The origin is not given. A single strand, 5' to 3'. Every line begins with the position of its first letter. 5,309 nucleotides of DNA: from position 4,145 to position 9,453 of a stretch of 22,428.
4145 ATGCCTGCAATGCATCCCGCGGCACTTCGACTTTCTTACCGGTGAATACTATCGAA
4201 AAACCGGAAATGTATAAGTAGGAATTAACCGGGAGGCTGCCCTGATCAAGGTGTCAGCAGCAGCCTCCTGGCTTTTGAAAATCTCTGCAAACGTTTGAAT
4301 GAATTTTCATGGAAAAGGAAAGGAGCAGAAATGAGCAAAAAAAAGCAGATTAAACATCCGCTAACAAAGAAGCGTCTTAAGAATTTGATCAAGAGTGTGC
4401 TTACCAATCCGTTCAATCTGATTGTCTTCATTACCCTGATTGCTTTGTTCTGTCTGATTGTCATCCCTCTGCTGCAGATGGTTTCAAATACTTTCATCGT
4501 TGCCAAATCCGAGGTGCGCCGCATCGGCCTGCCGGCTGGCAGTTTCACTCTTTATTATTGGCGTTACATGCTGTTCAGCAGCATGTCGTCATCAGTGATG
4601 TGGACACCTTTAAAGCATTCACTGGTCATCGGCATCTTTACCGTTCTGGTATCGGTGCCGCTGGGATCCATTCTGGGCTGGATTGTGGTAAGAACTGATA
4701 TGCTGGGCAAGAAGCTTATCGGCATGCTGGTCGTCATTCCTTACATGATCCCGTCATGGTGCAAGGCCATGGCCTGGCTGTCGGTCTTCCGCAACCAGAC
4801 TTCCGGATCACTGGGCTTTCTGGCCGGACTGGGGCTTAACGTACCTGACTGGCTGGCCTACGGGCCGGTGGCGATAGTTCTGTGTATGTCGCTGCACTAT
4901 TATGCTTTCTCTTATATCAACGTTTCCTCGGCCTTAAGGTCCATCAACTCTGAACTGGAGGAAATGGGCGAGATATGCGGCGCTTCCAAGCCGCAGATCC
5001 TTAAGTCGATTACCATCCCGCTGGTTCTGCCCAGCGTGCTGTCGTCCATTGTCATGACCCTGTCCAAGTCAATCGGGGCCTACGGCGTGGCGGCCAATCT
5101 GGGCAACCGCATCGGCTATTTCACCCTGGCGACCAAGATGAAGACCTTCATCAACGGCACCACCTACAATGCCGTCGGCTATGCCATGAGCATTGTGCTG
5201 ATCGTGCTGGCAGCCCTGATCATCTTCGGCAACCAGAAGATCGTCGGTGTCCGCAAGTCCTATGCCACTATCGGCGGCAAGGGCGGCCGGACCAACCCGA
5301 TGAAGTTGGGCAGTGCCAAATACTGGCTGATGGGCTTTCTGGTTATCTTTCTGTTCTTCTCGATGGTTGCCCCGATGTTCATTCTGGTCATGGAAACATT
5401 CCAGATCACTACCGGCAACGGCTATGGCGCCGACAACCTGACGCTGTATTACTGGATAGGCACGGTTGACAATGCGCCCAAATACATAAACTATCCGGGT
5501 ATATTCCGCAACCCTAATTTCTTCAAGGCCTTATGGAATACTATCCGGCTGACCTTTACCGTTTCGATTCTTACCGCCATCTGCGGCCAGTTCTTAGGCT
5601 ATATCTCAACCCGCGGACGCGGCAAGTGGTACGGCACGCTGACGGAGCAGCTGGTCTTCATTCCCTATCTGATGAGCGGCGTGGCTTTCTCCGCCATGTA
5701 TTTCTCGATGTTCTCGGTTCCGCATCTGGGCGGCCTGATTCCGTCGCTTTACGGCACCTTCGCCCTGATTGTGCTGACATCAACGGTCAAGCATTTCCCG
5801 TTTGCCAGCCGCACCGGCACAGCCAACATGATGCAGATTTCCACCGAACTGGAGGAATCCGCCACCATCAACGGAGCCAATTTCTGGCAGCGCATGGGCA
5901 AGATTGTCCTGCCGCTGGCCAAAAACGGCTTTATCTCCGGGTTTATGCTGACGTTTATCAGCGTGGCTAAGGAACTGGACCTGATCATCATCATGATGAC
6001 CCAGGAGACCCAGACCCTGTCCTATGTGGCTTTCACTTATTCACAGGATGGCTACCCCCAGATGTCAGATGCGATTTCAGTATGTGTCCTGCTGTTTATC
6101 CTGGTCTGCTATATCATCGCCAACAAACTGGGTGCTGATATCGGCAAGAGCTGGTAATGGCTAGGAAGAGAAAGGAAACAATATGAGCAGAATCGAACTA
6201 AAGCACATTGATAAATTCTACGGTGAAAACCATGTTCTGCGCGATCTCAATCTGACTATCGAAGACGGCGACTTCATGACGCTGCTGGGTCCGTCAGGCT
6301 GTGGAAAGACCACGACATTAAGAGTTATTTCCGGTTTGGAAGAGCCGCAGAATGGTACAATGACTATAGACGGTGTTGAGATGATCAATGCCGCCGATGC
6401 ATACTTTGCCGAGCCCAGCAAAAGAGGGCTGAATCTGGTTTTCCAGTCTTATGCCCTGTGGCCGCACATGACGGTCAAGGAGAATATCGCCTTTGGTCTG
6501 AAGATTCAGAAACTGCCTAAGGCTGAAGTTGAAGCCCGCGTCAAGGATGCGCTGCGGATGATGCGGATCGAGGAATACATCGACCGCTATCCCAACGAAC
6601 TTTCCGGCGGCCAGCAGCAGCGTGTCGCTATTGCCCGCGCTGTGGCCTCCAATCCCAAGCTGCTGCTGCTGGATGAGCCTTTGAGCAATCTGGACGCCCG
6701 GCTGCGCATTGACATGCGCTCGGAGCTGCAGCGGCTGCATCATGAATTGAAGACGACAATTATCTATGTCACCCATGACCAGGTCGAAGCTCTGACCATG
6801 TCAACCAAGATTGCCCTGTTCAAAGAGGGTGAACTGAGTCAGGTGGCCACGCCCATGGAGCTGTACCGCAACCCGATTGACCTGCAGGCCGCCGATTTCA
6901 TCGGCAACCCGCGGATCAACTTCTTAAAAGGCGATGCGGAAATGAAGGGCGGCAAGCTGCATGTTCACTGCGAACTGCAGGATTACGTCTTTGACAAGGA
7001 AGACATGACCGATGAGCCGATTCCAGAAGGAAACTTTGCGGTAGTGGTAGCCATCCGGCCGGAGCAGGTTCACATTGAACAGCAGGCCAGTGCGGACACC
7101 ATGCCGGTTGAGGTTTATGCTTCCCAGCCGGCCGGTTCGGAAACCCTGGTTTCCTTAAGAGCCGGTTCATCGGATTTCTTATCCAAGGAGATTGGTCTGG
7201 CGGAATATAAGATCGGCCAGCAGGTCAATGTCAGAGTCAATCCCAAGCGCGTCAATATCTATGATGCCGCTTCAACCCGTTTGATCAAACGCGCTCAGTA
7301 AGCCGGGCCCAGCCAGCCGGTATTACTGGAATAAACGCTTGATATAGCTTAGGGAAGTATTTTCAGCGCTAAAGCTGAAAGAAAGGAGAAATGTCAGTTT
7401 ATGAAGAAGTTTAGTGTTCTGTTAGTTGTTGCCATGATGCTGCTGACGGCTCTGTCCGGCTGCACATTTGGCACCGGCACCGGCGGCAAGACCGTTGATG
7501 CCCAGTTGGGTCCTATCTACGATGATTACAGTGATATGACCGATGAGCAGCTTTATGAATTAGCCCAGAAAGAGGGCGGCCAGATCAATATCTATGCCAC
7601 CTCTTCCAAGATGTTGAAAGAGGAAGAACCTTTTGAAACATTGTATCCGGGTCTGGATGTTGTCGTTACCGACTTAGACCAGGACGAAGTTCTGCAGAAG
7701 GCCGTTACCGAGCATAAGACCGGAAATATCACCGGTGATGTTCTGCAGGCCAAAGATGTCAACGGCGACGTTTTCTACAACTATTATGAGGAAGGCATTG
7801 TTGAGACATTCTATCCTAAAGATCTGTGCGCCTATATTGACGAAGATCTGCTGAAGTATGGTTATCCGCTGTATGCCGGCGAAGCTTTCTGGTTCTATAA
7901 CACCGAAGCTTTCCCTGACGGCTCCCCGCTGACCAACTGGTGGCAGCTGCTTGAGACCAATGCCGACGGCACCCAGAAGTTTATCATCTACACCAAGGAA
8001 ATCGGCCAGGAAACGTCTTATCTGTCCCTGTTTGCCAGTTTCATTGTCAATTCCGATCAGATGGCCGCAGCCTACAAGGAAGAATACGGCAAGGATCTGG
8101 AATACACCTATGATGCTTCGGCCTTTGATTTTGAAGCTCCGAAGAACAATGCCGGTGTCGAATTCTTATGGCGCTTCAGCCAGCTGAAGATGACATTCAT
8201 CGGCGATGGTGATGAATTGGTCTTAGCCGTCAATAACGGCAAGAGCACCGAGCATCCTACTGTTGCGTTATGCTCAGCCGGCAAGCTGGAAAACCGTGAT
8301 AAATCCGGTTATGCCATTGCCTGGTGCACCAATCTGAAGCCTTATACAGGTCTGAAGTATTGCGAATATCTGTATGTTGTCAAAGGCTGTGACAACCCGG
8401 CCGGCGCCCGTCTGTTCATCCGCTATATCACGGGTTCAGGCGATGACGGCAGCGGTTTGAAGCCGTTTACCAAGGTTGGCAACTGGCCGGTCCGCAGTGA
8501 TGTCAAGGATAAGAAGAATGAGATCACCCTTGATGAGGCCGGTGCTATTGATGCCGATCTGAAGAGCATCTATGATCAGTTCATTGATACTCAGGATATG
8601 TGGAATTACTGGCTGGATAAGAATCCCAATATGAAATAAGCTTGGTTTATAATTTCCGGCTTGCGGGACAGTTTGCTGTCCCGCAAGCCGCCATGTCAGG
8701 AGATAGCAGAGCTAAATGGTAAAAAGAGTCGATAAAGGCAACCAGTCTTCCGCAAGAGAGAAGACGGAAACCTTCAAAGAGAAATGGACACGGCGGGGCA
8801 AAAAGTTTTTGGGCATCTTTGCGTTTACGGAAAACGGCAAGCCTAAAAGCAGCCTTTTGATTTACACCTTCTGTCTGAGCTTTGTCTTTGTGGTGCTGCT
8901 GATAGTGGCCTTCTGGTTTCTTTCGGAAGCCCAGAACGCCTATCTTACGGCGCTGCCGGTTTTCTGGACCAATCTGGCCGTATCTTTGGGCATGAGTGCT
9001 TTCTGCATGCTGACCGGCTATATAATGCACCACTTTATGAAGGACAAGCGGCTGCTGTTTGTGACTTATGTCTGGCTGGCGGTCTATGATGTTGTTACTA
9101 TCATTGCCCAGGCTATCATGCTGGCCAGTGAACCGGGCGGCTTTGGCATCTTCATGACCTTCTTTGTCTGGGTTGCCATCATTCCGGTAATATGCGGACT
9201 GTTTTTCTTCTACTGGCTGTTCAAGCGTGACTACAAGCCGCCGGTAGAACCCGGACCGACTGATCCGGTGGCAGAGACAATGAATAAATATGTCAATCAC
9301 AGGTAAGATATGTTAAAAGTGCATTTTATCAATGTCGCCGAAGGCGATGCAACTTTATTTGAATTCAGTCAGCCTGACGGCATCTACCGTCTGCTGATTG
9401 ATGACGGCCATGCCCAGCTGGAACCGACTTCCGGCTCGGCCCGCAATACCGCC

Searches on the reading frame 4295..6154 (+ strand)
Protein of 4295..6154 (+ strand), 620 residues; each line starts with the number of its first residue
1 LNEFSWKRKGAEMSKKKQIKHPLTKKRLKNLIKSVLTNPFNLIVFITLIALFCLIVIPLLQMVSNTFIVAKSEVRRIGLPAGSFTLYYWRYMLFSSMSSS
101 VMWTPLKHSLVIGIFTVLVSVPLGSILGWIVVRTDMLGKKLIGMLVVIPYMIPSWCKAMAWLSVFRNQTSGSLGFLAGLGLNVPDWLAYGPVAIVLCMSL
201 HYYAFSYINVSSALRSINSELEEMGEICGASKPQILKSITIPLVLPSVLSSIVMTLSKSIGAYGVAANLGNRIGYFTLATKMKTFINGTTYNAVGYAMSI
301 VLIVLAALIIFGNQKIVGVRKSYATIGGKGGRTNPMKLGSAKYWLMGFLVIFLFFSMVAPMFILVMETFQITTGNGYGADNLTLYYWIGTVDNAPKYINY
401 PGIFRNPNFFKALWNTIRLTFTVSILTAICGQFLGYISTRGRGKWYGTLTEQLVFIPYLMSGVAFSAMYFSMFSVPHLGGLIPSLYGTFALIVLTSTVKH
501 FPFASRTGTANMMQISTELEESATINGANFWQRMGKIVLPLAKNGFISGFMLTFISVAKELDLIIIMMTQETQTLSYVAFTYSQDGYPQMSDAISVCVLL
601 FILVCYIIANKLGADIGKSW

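Call 11: search_protein_families(library=pfam, proteins=[window:4295-6154:+], max_evalue=0.001)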
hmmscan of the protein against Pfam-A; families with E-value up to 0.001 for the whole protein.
window:4295-6154:+ (620 aa): 1 family
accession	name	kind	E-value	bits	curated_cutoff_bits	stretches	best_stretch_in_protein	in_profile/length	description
PF00528.27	BPD_transp_1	-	2.8e-28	99.3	26.4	2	121-310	2-172/184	Binding-protein-dependent transport system inner membrane component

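Call 19: search_protein_families(library=ncbifam, proteins=[window:4295-6154:+], max_evalue=0.001)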
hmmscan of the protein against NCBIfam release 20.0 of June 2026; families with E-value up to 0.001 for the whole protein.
window:4295-6154:+ (620 aa): 23 families
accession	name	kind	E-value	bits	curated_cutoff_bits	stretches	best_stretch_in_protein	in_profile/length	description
TIGR02141.1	modB_ABC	equivalog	1.8e-29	102.8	182.6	2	109-311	3-200/208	molybdate ABC transporter permease subunit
TIGR03262.1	PhnU2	equivalog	9.7e-29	100.4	593.25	1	43-614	6-534/546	putative 2-aminoethylphosphonate ABC transporter permease subunit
TIGR00969.1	3a0106s02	subfamily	1.8e-27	96.5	240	2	94-311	51-263/272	sulfate ABC transporter permease subunit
NF006939.0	PRK09421.1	equivalog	4.8e-25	88.3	262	2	99-308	5-212/230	molybdate ABC transporter permease subunit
NF008208.0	PRK10971.1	equivalog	9.8e-25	87.6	415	2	110-311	64-261/277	sulfate/thiosulfate ABC transporter permease CysT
TIGR02139.1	permease_CysT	equivalog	1.4e-24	87.1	246.1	2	94-309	40-251/265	sulfate ABC transporter permease subunit CysT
TIGR01581.1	Mo_ABC_porter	hypoth_equivalog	3e-24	85.8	210.3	2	94-309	15-222/225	ABC transporter permease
TIGR03255.1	PhnV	equivalog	2.8e-19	69.8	358.7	2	387-607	43-259/270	2-aminoethylphosphonate ABC transport system, membrane component PhnV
NF040839.1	tungstate_WtpB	equivalog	4.7e-17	62.5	340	2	93-311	33-241/251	tungstate ABC transporter permease WtpB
NF011624.0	PRK15050.1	equivalog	1.4e-16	60.5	247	2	397-584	59-256/297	2-aminoethylphosphonate ABC transporter permease subunit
NF007044.0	PRK09497.1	equivalog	5.6e-15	55.6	348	1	41-311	8-269/285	spermidine/putrescine ABC transporter permease PotB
TIGR03226.1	PhnU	equivalog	1.3e-13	51.1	283.45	2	484-580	175-270/311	2-aminoethylphosphonate ABC transporter permease subunit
NF008231.0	PRK10998.1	equivalog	3.3e-12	46.6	261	2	378-611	50-283/296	maltose ABC transporter permease MalG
TIGR02140.1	permease_CysW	equivalog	2.1e-11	43.8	329.1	2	403-603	39-244/261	sulfate ABC transporter permease subunit CysW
NF008620.0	PRK11602.1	equivalog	3.7e-11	42.8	442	2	99-310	59-265/291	sulfate/thiosulfate ABC transporter permease CysW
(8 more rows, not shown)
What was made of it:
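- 4295..8639 (+): ABC importer: fused double permease (4295-6157), ATPase with TOBE domain (6183-7301) and lipoprotein substrate-binding protein (7401-8639). Pfam and NCBIfam (calls 11, 19).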

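Call 81: find_homologous_proteins(query=window:4295-6154:+, max_evalue=1e-30)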
Query window:4295-6154:+ (620 aa): 3782 proteins with E <= 1e-30 among 8000 candidates; the best 120 are listed.
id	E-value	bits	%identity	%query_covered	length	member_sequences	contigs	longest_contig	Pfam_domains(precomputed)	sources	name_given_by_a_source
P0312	0.0e+0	1336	100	98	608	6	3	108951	PF00528.28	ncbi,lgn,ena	-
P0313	0.0e+0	1096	80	99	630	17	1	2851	PF00528.28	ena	-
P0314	0.0e+0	1094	81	98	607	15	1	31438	PF00528.28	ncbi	-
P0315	0.0e+0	1091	78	100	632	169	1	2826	PF00528.28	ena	-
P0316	0.0e+0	1089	79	98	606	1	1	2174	PF00528.28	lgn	-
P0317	0.0e+0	1088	79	98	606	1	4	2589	PF00528.28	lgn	-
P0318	0.0e+0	1087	79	98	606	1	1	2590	PF00528.28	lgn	-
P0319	0.0e+0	1087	80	98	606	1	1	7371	PF00528.28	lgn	-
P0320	0.0e+0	1080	79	98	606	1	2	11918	PF00528.28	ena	-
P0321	0.0e+0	1080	79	98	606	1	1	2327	PF00528.28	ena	-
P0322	0.0e+0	1079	78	98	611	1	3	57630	PF00528.28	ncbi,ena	-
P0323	0.0e+0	1078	78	98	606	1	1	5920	PF00528.28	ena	-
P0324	0.0e+0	1077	78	98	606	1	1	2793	PF00528.28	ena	-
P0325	0.0e+0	1077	79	98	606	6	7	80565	PF00528.28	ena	-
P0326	0.0e+0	1077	78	98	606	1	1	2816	PF00528.28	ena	-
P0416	0.0e+0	1069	79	98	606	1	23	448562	PF00528.28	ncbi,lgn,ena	-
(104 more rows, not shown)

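Call 82: find_encoding_contigs(protein=P0416, flank=10000, max_places=2)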
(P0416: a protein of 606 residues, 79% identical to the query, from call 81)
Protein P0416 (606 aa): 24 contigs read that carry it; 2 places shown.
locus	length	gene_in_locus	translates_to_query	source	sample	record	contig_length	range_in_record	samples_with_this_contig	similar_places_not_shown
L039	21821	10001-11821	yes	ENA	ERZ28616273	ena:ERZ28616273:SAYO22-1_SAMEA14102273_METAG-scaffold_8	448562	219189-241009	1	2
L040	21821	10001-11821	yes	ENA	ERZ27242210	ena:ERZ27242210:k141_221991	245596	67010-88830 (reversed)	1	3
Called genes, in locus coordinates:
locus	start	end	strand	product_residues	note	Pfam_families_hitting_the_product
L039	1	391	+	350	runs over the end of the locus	PF02800:Gp_dh_C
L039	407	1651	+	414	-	PF00162:PGK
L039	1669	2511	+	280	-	PF00456:Transketolase_N, PF13292:DXP_synthase_N (weak), PF00676:E1_dh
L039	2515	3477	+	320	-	PF02779:Transket_pyr, PF02780:Transketolase_C, PF22613:Transketolase_C_1 (faint)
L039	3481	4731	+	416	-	PF09861:Lar_N, PF21113:LarA_C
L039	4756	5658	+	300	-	PF01261:AP_endonuc_2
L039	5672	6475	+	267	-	PF04962:KduI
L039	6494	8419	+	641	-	PF02776:TPP_enzyme_N, PF00205:TPP_enzyme_M, PF02775:TPP_enzyme_C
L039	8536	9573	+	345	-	PF01408:GFO_IDH_MocA, PF02894:GFO_IDH_MocA_C, PF22725:GFO_IDH_MocA_C3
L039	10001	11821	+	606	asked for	PF00528:BPD_transp_1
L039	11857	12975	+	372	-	PF00005:ABC_tran, PF13304:AAA_21 (faint)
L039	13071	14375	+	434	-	PF01547:SBP_bac_1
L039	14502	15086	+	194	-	-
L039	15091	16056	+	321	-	PF00753:Lactamase_B, PF12706:Lactamase_B_2 (faint)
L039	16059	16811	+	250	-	PF00702:Hydrolase, PF13419:HAD_2, PF13242:Hydrolase_like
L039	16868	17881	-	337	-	PF00356:LacI, PF01381:HTH_3 (faint), PF00532:Peripla_BP_1, PF13407:Peripla_BP_4, PF13377:Peripla_BP_3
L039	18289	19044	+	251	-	PF00702:Hydrolase, PF13419:HAD_2, PF13242:Hydrolase_like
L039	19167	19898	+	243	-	PF00702:Hydrolase, PF13419:HAD_2, PF13242:Hydrolase_like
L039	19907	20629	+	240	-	PF00702:Hydrolase, PF13419:HAD_2, PF13242:Hydrolase_like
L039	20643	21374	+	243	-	PF00702:Hydrolase, PF13419:HAD_2, PF13242:Hydrolase_like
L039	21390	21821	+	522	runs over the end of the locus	PF06415:iPGM_N, PF01676:Metalloenzyme, PF06415:iPGM_N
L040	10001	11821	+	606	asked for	PF00528:BPD_transp_1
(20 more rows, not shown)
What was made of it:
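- In L039 GAPDH and PGK lie about 20 kb upstream on the same strand (call 82). gap and pgk lie about 20 kb upstream in L039 (call 82).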

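Call 83: find_encoding_contigs(protein=P0322, flank=10000, max_places=2)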
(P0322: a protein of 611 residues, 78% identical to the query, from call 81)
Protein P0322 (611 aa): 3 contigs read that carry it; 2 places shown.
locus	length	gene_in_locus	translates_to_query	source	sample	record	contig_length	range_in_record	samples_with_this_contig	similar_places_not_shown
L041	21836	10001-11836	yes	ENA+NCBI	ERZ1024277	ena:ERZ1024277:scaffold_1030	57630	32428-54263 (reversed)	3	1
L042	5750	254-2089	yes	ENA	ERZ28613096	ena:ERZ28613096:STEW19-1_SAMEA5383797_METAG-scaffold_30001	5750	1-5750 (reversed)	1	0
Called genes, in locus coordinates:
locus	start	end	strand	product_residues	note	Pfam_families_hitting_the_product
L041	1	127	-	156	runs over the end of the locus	PF00177:Ribosomal_S7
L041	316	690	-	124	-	PF00164:Ribosom_S12_S23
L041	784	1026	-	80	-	PF01248:Ribosomal_L7Ae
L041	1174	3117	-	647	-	-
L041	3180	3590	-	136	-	PF02699:YajC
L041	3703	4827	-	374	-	PF01702:TGT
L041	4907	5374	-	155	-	PF07679:I-set (weak), PF13927:Ig_3 (weak)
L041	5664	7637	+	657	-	-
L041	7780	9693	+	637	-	PF08823:PG_binding_2 (faint), PF01471:PG_binding_1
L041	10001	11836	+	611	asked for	PF00528:BPD_transp_1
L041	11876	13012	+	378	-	PF00005:ABC_tran, PF13304:AAA_21 (faint), PF08402:TOBE_2 (weak)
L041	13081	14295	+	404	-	-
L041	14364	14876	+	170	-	-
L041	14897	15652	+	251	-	PF00702:Hydrolase, PF13419:HAD_2, PF13242:Hydrolase_like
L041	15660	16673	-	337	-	PF00356:LacI, PF00532:Peripla_BP_1, PF13407:Peripla_BP_4, PF13377:Peripla_BP_3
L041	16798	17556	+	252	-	PF00702:Hydrolase, PF13419:HAD_2, PF13242:Hydrolase_like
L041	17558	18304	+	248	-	PF00702:Hydrolase, PF13419:HAD_2, PF13242:Hydrolase_like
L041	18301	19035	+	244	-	PF00702:Hydrolase, PF13419:HAD_2, PF13242:Hydrolase_like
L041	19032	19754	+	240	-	PF00702:Hydrolase, PF13419:HAD_2, PF13242:Hydrolase_like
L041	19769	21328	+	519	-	PF01676:Metalloenzyme, PF06415:iPGM_N, PF01676:Metalloenzyme, PF06415:iPGM_N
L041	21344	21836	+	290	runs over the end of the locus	PF00294:PfkB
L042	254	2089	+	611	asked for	PF00528:BPD_transp_1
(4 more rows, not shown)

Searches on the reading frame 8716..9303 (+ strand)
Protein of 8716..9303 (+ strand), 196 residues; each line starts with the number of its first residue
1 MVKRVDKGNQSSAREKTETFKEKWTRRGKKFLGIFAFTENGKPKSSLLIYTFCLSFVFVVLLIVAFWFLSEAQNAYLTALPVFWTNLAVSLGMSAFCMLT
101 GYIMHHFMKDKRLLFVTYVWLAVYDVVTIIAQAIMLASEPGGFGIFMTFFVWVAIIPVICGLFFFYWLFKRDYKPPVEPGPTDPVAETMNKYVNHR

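Call 11: search_protein_families(library=pfam, proteins=[window:8716-9303:+], max_evalue=0.001)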
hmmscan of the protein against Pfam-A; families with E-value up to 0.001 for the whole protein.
window:8716-9303:+ (196 aa): 0 families

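Call 19: search_protein_families(library=ncbifam, proteins=[window:8716-9303:+], max_evalue=0.001)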
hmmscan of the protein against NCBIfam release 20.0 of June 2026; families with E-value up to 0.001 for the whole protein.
window:8716-9303:+ (196 aa): 0 families

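Call 26: search_solved_structures(query=window:8716-9303:+, max_evalue=1)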
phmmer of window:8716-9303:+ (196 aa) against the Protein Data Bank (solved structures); distinct sequences matched with E-value up to 1: 0.
